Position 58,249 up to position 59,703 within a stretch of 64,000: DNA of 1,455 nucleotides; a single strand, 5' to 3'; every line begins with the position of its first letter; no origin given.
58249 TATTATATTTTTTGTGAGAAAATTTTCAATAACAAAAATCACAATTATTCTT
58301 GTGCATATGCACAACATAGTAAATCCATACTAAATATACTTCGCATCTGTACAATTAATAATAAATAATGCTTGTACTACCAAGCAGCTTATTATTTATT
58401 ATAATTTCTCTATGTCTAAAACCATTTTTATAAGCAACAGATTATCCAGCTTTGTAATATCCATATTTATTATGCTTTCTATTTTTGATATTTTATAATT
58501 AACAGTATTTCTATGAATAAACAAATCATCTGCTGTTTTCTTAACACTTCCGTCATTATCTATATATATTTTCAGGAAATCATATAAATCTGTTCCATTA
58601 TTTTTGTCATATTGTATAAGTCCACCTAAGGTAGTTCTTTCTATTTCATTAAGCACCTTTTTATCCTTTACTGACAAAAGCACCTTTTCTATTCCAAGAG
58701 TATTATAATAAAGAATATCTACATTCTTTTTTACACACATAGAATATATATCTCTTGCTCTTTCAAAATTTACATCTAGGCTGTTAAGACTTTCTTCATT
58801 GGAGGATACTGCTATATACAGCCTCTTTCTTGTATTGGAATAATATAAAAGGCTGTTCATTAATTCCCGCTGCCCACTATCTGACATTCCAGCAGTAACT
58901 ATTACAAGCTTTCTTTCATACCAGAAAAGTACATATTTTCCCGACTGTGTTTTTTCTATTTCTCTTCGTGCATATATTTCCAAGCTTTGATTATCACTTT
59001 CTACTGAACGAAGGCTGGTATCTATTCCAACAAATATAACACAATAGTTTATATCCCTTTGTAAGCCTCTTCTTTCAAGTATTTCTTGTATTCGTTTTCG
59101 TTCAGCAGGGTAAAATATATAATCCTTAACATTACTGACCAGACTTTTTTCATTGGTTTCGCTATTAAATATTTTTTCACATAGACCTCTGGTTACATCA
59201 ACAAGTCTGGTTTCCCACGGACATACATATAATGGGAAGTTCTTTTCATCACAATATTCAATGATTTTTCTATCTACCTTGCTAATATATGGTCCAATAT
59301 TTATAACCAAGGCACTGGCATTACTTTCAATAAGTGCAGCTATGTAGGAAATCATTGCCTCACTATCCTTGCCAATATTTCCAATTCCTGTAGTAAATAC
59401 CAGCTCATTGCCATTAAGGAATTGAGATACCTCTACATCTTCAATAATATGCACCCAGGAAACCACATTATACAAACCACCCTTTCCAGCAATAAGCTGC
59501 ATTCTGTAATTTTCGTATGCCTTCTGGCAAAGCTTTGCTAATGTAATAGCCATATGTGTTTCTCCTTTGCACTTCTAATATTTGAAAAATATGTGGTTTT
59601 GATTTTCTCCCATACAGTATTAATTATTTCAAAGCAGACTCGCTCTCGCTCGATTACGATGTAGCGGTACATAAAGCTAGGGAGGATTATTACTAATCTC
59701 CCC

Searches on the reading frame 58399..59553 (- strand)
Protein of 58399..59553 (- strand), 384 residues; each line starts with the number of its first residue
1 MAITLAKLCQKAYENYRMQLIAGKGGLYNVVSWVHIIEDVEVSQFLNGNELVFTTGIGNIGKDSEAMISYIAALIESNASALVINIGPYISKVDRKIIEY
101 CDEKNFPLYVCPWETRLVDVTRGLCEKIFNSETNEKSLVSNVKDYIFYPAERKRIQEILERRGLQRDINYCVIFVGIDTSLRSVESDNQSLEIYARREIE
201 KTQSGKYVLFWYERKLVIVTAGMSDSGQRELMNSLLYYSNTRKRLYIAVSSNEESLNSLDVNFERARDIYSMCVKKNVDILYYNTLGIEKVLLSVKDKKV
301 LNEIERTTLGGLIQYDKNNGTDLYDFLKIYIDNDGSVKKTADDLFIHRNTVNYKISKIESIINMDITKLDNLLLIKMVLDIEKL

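Call 10: search_protein_families(library=pfam, proteins=[window:58399-59553:-])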
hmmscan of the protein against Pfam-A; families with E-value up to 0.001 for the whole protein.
window:58399-59553:- (384 aa): 3 families
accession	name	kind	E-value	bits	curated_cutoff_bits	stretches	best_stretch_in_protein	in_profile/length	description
PF07905.16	PucR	-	9.4e-30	103.8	33.5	1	18-128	11-118/118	Purine catabolism regulatory protein-like family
PF13556.12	HTH_30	-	3.2e-15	56.1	27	1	323-379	1-57/59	PucR C-terminal helix-turn-helix domain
PF17853.6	GGDEF_2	-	0.00078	20.1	24.5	0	154-268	7-112/116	GGDEF-like domain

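Call 12: find_encoding_contigs(protein=window:58399-59553:-, flank=3000, max_places=10)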
Protein window:58399-59553:- (384 aa): 23 contigs read that carry it; 7 places shown.
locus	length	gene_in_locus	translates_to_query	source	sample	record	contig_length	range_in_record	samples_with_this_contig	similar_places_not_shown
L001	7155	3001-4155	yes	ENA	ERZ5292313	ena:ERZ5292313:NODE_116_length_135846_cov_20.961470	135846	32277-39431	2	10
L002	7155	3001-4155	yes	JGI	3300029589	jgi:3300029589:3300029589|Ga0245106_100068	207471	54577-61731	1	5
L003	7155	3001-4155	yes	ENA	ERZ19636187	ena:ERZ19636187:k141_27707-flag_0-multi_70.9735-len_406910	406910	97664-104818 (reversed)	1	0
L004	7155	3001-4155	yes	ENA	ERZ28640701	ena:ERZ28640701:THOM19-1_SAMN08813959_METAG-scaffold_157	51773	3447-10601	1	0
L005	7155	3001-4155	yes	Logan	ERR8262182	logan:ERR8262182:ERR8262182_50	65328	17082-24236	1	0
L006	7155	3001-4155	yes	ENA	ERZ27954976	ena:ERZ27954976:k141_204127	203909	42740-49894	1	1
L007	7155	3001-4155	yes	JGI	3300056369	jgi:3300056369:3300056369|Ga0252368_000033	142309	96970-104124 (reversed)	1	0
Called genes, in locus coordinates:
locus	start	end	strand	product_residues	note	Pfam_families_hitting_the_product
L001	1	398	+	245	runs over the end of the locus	PF04542:Sigma70_r2, PF04539:Sigma70_r3, PF08281:Sigma70_r4_2, PF04545:Sigma70_r4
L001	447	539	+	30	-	-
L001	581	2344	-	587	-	PF00909:Ammonium_transp, PF00543:P-II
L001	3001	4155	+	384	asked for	PF07905:PucR, PF13556:HTH_30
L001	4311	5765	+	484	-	PF00202:Aminotran_3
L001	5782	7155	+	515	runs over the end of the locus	PF00496:SBP_bac_5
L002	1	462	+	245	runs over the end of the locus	PF04542:Sigma70_r2, PF04539:Sigma70_r3, PF08281:Sigma70_r4_2, PF04545:Sigma70_r4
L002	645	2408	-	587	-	PF00909:Ammonium_transp, PF00543:P-II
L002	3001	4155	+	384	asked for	PF07905:PucR, PF13556:HTH_30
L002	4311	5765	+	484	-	PF00202:Aminotran_3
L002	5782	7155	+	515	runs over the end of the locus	PF00496:SBP_bac_5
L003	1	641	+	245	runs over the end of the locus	PF04542:Sigma70_r2, PF04539:Sigma70_r3, PF08281:Sigma70_r4_2, PF04545:Sigma70_r4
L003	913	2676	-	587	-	PF00909:Ammonium_transp, PF00543:P-II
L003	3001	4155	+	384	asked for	PF07905:PucR, PF13556:HTH_30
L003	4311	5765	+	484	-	PF00202:Aminotran_3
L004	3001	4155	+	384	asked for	PF07905:PucR, PF13556:HTH_30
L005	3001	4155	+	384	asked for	PF07905:PucR, PF13556:HTH_30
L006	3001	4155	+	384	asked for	PF07905:PucR, PF13556:HTH_30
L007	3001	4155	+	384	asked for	PF07905:PucR, PF13556:HTH_30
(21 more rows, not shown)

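Call 19: find_homologous_proteins(query=window:58399-59553:-, max_evalue=1e-20)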
Query window:58399-59553:- (384 aa): 295 proteins with E <= 1e-20 among 3615 candidates; the best 120 are listed.
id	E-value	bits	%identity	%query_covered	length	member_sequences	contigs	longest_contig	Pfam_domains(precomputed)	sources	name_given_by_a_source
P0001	8.7e-246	833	100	100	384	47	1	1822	PF07905.17,PF13556.13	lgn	-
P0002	3.6e-244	827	99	100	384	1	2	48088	PF07905.17,PF13556.13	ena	-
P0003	6.4e-216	735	86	100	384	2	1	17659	PF07905.17,PF13556.13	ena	-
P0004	2.7e-199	680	78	100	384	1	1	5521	PF07905.17,PF13556.13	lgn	-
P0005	8.3e-173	593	94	75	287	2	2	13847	PF13556.13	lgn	-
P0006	1.4e-165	569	97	70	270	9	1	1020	PF07905.17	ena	-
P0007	1.5e-148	513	59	100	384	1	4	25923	PF07905.17,PF13556.13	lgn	-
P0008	2.8e-148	512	60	100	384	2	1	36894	PF07905.17,PF13556.13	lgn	-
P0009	2.6e-146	506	59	100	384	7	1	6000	PF07905.17,PF13556.13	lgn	-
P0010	1.2e-141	490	57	100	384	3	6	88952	PF07905.17,PF13556.13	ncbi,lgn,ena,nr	ncbi:MAG: PucR family transcriptional regulator ligand-binding domain-containing protein [Lachnospir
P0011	8.1e-141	487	56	100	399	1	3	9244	PF07905.17,PF13556.13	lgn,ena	-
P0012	1.3e-98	349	43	100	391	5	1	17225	PF07905.17,PF13556.13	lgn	-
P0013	8.1e-91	323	41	95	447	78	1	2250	PF07905.17,PF13556.13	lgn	-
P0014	4.8e-90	320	41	95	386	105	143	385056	PF07905.17,PF13556.13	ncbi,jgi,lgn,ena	ncbi:MAG: PucR family transcriptional regulator ligand-binding domain-containing protein [Lachnospir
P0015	2.4e-83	298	40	100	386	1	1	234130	PF07905.17,PF17853.7,PF13556.13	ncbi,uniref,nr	ncbi:hypothetical protein Ga0466249_001837 [Sporomusaceae bacterium BoRhaA]|uniref:PucR family trans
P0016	4.6e-83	298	41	100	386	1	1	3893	PF07905.17,PF17853.7,PF13556.13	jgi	jgi:predicted DNA-binding protein YlxM (UPF0122 family)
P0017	1.6e-82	296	41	100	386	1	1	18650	PF07905.17,PF17853.7,PF13556.13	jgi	jgi:predicted DNA-binding protein YlxM (UPF0122 family)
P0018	5.5e-79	284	41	96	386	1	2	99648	PF07905.17,PF13556.13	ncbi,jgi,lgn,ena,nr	ncbi:MAG TPA: PucR family transcriptional regulator ligand-binding domain-containing protein [Mobili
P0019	1.9e-78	282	38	100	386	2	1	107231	PF07905.17,PF17853.7,PF13556.13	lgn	-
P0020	7.0e-78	280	38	100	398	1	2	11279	PF07905.17,PF17853.7,PF13556.13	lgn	-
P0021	2.0e-77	279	38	100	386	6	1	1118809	PF07905.17,PF17853.7,PF13556.13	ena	-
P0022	1.1e-75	273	39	99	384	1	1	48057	PF07905.17,PF13556.13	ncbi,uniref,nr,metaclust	ncbi:PucR family transcriptional regulator [Defluviitalea phaphyphila]|uniref:PucR family transcript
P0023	1.4e-75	273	39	96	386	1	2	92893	PF07905.17,PF13556.13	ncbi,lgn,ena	-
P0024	1.8e-75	273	39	96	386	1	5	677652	PF07905.17,PF13556.13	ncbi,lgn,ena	-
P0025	2.4e-75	272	39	96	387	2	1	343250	PF07905.17,PF13556.13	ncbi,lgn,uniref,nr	ncbi:PucR family transcriptional regulator [Anaerocolumna xylanovorans]|uniref:PucR C-terminal helix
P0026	3.4e-75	272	38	100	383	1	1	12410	PF07905.17,PF13556.13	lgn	-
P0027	4.2e-75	271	39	96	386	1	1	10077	PF07905.17,PF13556.13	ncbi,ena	-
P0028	4.2e-75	271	38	96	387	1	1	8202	PF07905.17,PF13556.13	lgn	-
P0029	7.3e-75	271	38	96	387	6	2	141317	PF07905.17,PF13556.13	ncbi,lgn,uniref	ncbi:PucR family transcriptional regulator [Anaerocolumna jejuensis]|uniref:PucR family transcriptio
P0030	3.7e-74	268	36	99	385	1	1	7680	PF07905.17,PF17853.7,PF13556.13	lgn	-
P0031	8.4e-74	267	38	100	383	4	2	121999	PF07905.17,PF13556.13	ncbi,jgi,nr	ncbi:MAG: PucR family transcriptional regulator [Clostridia bacterium]|nr:PucR family transcriptiona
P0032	3.2e-73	265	38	100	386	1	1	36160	PF07905.17,PF17853.7,PF13556.13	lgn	-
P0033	7.1e-73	264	36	99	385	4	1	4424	PF07905.17,PF13556.13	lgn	-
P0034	4.1e-72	262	38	100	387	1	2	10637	PF07905.17,PF17853.7,PF13556.13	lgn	-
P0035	8.3e-72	260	38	95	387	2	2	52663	PF07905.17,PF13556.13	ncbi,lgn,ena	-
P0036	7.3e-71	257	36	97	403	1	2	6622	PF07905.17,PF17853.7,PF13556.13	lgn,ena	-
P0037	8.7e-71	257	38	95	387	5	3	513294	PF07905.17,PF13556.13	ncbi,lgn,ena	-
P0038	1.5e-70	256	38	99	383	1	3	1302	PF07905.17,PF13556.13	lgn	-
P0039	4.9e-70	255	39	98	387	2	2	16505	PF07905.17,PF13556.13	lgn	-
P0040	7.0e-70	254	38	95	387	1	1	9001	PF07905.17,PF13556.13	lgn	-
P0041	1.1e-69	254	37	98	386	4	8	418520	PF07905.17,PF13556.13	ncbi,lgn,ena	-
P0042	1.3e-69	253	36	98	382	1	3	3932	PF07905.17,PF17853.7,PF13556.13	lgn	-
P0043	1.7e-69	253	38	96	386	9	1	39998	PF07905.17,PF13556.13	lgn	-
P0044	3.1e-69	252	36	95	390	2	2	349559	PF07905.17,PF13556.13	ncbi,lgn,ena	-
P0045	4.3e-69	252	37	95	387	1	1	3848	PF07905.17,PF17853.7,PF13556.13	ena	-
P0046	4.7e-69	251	37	100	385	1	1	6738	PF07905.17,PF13556.13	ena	-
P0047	4.9e-69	251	36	92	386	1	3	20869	PF07905.17,PF13556.13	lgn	-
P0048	5.2e-69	251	36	97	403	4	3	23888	PF07905.17,PF17853.7,PF13556.13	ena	-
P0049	7.5e-69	251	36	97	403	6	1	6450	PF07905.17,PF17853.7,PF13556.13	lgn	-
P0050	1.6e-68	250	38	95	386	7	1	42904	PF07905.17,PF13556.13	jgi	-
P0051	1.7e-68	250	35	98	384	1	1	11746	PF07905.17,PF17853.7,PF13556.13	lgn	-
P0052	2.5e-68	249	35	97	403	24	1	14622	PF07905.17,PF17853.7,PF13556.13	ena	-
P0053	5.4e-68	248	36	100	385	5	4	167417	PF07905.17,PF13556.13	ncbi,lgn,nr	ncbi:MAG: PucR family transcriptional regulator ligand-binding domain-containing protein [Acetobacte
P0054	5.6e-68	248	33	100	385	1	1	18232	PF07905.17,PF13556.13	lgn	-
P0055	5.9e-68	248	36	97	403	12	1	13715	PF07905.17,PF17853.7,PF13556.13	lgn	-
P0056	9.1e-68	247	36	98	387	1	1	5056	PF07905.17,PF13556.13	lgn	-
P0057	1.3e-67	247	36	97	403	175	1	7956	PF07905.17,PF17853.7,PF13556.13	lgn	-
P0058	1.4e-67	247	36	96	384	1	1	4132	PF07905.17,PF17853.7,PF13556.13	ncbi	-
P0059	1.5e-67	246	36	96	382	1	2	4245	PF02954.26,PF07905.17,PF17853.7,PF13556.13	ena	-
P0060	1.5e-67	246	36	98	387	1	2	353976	PF07905.17,PF13556.13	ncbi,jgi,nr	ncbi:MAG: transcriptional regulator, PucR family [Herbinix sp.]|jgi:predicted DNA-binding protein Yl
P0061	1.7e-67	246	39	92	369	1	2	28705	PF07905.17,PF13556.13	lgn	-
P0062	4.6e-67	245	35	97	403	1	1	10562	PF07905.17,PF17853.7,PF13556.13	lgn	-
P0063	5.0e-67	245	34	98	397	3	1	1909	PF07905.17,PF13556.13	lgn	-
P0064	6.6e-67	244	36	95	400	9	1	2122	PF07905.17,PF13556.13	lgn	-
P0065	8.2e-67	244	36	95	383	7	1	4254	PF07905.17,PF13556.13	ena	-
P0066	1.1e-66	244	37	100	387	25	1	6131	PF07905.17,PF13556.13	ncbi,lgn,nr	ncbi:MAG: PucR family transcriptional regulator ligand-binding domain-containing protein [Lachnospir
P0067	2.3e-66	243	35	100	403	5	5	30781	PF07905.17,PF17853.7,PF13556.13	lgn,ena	-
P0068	2.4e-66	243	35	100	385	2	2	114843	PF07905.17,PF13556.13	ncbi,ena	-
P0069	2.5e-66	242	36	97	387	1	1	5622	PF07905.17,PF17853.7,PF13556.13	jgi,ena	-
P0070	3.2e-66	242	35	98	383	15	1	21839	PF07905.17,PF17853.7,PF13556.13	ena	-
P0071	1.1e-65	240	34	97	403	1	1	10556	PF07905.17,PF17853.7,PF13556.13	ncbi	ncbi:MAG: PucR family transcriptional regulator [Oscillospiraceae bacterium]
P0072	2.6e-65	239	35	97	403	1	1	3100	PF07905.17,PF17853.7,PF13556.13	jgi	-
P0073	8.6e-65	237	36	97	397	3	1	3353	PF07905.17,PF13556.13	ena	-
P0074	8.8e-65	237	33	97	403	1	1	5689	PF07905.17,PF17853.7,PF13556.13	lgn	-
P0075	9.8e-64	234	34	97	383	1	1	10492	PF07905.17,PF17853.7,PF13556.13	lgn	-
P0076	1.5e-63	233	34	97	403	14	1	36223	PF07905.17,PF17853.7,PF13556.13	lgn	-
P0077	1.9e-63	233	36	97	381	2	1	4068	PF07905.17,PF13556.13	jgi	jgi:Regulator of polyketide synthase expression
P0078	2.1e-63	233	36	95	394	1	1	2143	PF07905.17,PF13556.13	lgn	-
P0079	4.7e-63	232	33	97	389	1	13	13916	PF07905.17,PF17853.7,PF13556.13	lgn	-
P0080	1.7e-62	230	35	99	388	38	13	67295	PF07905.17,PF17853.7,PF13556.13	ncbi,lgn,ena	-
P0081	2.9e-62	229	34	97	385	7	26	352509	PF07905.17,PF13556.13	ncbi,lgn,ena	-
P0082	3.9e-62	229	34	96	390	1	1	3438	PF07905.17,PF13556.13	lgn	-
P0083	6.5e-62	228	34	99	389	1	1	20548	PF07905.17,PF13556.13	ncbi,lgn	ncbi:MAG: PucR family transcriptional regulator ligand-binding domain-containing protein [Clostridia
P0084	1.0e-61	227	34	99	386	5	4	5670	PF07905.17,PF17853.7,PF13556.13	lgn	-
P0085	1.2e-61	227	35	96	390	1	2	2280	PF07905.17,PF13556.13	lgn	-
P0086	2.5e-61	226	35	96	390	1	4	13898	PF07905.17,PF13556.13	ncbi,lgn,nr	ncbi:MAG: PucR family transcriptional regulator ligand-binding domain-containing protein [Lachnospir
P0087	3.3e-61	226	36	99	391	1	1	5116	PF07905.17,PF13556.13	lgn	-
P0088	6.6e-61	225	34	98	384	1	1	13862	PF07905.17,PF17853.7,PF13556.13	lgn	-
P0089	2.6e-60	223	32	95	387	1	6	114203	PF07905.17,PF17853.7,PF13556.13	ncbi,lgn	-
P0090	3.4e-60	222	32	97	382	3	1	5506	PF07905.17,PF17853.7,PF13556.13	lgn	-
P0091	3.9e-60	222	32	96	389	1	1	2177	PF07905.17,PF13556.13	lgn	-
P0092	5.8e-60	222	33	96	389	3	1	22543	PF07905.17,PF13556.13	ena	-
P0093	9.8e-60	221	34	98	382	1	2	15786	PF07905.17,PF17853.7,PF13556.13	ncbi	-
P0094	1.0e-59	221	35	96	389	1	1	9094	PF07905.17,PF17853.7,PF13556.13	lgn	-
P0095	1.9e-59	220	34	100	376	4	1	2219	PF07905.17,PF17853.7,PF13556.13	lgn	-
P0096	2.1e-59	220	33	96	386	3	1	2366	PF07905.17,PF17853.7,PF13556.13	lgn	-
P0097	3.0e-59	219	33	97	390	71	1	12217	PF07905.17,PF17853.7,PF13556.13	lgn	-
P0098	4.6e-59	219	32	98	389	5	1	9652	PF07905.17,PF13556.13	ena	-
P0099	6.0e-59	218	33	100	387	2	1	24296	PF07905.17,PF13556.13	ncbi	-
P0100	6.9e-59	218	34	100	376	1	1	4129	PF07905.17,PF13556.13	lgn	-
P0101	1.5e-58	217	32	99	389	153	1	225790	PF07905.17,PF17853.7,PF13556.13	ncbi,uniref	ncbi:PucR family transcriptional regulator [Clostridium butyricum]|uniref:PucR family transcriptiona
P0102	1.9e-58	217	33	96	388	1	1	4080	PF07905.17,PF17853.7,PF13556.13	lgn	-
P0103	1.9e-58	217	31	96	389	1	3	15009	PF07905.17,PF13556.13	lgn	-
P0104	2.8e-58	216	31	97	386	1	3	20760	PF07905.17,PF17853.7,PF13556.13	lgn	-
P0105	3.1e-58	216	34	97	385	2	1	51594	PF07905.17,PF13556.13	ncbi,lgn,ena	-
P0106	3.4e-58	216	33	99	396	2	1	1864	PF07905.17,PF17853.7,PF13556.13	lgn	-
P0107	3.6e-58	216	31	96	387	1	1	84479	PF07905.17,PF13556.13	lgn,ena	-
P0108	4.6e-58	215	31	96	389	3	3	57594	PF07905.17,PF13556.13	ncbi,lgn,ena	-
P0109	4.8e-58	215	33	95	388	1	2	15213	PF07905.17,PF13556.13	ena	-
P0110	5.3e-58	215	34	97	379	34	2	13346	PF07905.17,PF13556.13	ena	-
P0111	8.4e-58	214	32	96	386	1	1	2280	PF07905.17,PF17853.7,PF13556.13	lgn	-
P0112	1.0e-57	214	34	96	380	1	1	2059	PF07905.17,PF13556.13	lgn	-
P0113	1.8e-57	213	33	96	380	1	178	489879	PF07905.17,PF13556.13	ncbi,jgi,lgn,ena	jgi:hypothetical protein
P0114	1.9e-57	213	33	96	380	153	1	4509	PF07905.17,PF13556.13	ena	-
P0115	2.2e-57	213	33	96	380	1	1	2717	PF07905.17,PF13556.13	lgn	-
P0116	2.3e-57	213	33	99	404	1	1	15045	PF07905.17,PF17853.7,PF13556.13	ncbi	ncbi:MAG: PucR family transcriptional regulator [Oscillospiraceae bacterium]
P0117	2.4e-57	213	32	96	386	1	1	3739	PF07905.17,PF17853.7,PF13556.13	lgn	-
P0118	4.1e-57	212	33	96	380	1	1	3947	PF07905.17,PF13556.13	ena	-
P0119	4.1e-57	212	34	96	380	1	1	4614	PF07905.17,PF13556.13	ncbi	-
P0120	4.5e-57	212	32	96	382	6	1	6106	PF07905.17,PF13556.13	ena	-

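Call 26: find_encoding_contigs(protein=P0003, flank=3000, max_places=4)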
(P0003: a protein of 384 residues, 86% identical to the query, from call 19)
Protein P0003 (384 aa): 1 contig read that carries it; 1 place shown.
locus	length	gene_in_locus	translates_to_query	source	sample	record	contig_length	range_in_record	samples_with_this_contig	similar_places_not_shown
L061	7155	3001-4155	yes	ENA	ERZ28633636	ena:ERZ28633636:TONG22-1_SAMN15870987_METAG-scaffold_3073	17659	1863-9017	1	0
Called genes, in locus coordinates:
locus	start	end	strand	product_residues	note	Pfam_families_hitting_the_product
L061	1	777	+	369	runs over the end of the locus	PF03462:PCRF, PF00472:RF-1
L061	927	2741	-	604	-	PF00909:Ammonium_transp, PF00543:P-II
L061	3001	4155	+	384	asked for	PF07905:PucR, PF13556:HTH_30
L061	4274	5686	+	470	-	PF00202:Aminotran_3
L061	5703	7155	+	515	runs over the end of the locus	PF00496:SBP_bac_5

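Call 27: find_encoding_contigs(protein=P0004, flank=3000, max_places=4)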
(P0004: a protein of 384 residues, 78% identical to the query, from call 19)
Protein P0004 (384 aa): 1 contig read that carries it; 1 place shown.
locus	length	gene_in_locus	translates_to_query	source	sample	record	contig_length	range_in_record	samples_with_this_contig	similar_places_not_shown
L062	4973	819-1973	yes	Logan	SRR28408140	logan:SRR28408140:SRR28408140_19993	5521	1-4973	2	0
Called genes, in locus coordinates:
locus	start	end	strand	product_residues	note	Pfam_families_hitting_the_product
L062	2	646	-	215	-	?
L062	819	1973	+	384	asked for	PF07905:PucR, PF13556:HTH_30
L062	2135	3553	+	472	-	PF00202:Aminotran_3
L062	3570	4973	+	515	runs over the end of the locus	PF00496:SBP_bac_5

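Call 28: find_encoding_contigs(protein=P0008, flank=3000, max_places=4)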
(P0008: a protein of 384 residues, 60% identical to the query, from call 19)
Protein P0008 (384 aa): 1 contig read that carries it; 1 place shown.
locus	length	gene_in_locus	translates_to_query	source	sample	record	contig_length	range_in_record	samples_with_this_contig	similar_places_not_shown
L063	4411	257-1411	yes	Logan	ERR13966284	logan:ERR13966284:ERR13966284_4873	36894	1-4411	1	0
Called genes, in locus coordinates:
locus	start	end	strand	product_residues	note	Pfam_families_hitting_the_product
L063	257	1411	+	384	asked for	PF07905:PucR, PF13556:HTH_30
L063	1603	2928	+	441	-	PF00202:Aminotran_3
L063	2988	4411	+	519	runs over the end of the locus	PF00496:SBP_bac_5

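Call 29: find_encoding_contigs(protein=P0010, flank=3000, max_places=4)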
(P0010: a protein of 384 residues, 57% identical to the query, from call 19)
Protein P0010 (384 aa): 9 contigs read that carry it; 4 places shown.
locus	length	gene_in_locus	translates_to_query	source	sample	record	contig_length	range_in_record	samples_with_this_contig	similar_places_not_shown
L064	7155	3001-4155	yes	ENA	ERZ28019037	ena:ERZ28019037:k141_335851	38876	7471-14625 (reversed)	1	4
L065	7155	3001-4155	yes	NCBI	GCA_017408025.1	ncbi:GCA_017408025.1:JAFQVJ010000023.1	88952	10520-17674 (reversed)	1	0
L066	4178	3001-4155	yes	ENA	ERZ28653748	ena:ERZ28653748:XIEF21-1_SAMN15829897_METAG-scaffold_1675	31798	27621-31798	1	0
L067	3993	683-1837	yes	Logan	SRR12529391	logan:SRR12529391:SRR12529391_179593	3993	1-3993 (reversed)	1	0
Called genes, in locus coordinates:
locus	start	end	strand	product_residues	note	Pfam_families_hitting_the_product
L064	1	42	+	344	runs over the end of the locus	PF00005:ABC_tran, PF08352:oligo_HPY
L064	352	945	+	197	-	PF23457:LysM2_NFP (faint), PF01476:LysM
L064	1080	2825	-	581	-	PF00909:Ammonium_transp, PF00543:P-II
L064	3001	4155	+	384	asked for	PF07905:PucR, PF13556:HTH_30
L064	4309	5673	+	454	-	PF00202:Aminotran_3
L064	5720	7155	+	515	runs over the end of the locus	PF00496:SBP_bac_5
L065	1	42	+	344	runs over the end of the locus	PF00005:ABC_tran, PF08352:oligo_HPY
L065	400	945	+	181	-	PF23457:LysM2_NFP (faint), PF01476:LysM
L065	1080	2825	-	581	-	PF00909:Ammonium_transp, PF00543:P-II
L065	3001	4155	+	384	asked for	PF07905:PucR, PF13556:HTH_30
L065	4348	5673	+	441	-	PF00202:Aminotran_3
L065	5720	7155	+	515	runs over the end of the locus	PF00496:SBP_bac_5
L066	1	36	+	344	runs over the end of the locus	PF00005:ABC_tran, PF08352:oligo_HPY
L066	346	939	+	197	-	PF23457:LysM2_NFP (faint), PF01476:LysM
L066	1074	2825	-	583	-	-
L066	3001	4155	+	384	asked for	PF07905:PucR, PF13556:HTH_30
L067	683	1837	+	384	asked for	PF07905:PucR, PF13556:HTH_30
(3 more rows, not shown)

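Call 41: find_encoding_contigs(protein=P0002, flank=2500, max_places=6)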
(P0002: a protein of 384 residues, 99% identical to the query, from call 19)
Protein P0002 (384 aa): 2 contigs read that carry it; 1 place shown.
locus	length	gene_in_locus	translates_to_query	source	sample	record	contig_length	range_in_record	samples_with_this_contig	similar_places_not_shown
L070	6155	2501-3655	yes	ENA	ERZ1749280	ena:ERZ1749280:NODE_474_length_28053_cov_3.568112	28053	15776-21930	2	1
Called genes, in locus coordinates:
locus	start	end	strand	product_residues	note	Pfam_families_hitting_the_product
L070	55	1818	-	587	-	PF00909:Ammonium_transp, PF00543:P-II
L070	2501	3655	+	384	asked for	PF07905:PucR, PF13556:HTH_30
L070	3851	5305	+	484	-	PF00202:Aminotran_3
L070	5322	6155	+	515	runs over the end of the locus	PF00496:SBP_bac_5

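Call 42: find_encoding_contigs(protein=P0005, flank=2500, max_places=6)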
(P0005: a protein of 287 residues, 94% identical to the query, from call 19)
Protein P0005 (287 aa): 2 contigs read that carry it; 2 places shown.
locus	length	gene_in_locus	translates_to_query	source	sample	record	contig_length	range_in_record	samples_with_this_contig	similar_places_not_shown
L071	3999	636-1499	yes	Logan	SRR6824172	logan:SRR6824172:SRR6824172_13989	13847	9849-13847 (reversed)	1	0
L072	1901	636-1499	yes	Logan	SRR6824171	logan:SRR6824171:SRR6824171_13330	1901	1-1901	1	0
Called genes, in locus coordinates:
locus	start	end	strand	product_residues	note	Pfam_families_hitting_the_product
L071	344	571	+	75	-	PF07905:PucR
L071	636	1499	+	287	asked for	PF13556:HTH_30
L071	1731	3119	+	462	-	PF00202:Aminotran_3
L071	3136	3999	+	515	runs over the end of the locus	PF00496:SBP_bac_5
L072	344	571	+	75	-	PF07905:PucR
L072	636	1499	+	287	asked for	PF13556:HTH_30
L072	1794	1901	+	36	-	?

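Call 43: find_encoding_contigs(protein=P0007, flank=2500, max_places=6)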
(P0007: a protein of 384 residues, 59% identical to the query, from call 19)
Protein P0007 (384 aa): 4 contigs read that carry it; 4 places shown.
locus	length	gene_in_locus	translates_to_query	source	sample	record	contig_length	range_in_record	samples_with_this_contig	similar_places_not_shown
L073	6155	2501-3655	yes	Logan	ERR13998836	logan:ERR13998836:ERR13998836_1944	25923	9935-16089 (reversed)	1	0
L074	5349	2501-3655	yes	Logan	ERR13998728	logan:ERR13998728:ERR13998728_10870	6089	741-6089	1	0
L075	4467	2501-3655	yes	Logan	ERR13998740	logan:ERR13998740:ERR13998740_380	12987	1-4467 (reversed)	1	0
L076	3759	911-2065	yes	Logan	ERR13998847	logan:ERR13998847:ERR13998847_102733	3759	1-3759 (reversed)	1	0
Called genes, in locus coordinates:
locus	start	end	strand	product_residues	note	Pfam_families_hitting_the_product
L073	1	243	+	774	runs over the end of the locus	PF00270:DEAD, PF00271:Helicase_C, PF16124:RecQ_Zn_bind, PF09382:RQC, PF00570:HRDC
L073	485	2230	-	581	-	PF00909:Ammonium_transp, PF00543:P-II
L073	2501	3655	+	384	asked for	PF07905:PucR, PF13556:HTH_30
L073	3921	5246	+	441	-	PF00202:Aminotran_3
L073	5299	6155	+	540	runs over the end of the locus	PF00496:SBP_bac_5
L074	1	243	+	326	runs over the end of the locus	?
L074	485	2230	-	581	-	PF00909:Ammonium_transp, PF00543:P-II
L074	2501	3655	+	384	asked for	PF07905:PucR, PF13556:HTH_30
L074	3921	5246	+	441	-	PF00202:Aminotran_3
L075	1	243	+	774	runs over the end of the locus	PF00270:DEAD, PF00271:Helicase_C, PF16124:RecQ_Zn_bind, PF09382:RQC, PF00570:HRDC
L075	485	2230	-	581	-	PF00909:Ammonium_transp, PF00543:P-II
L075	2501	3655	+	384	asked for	PF07905:PucR, PF13556:HTH_30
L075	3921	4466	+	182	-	?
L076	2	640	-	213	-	?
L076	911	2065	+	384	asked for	PF07905:PucR, PF13556:HTH_30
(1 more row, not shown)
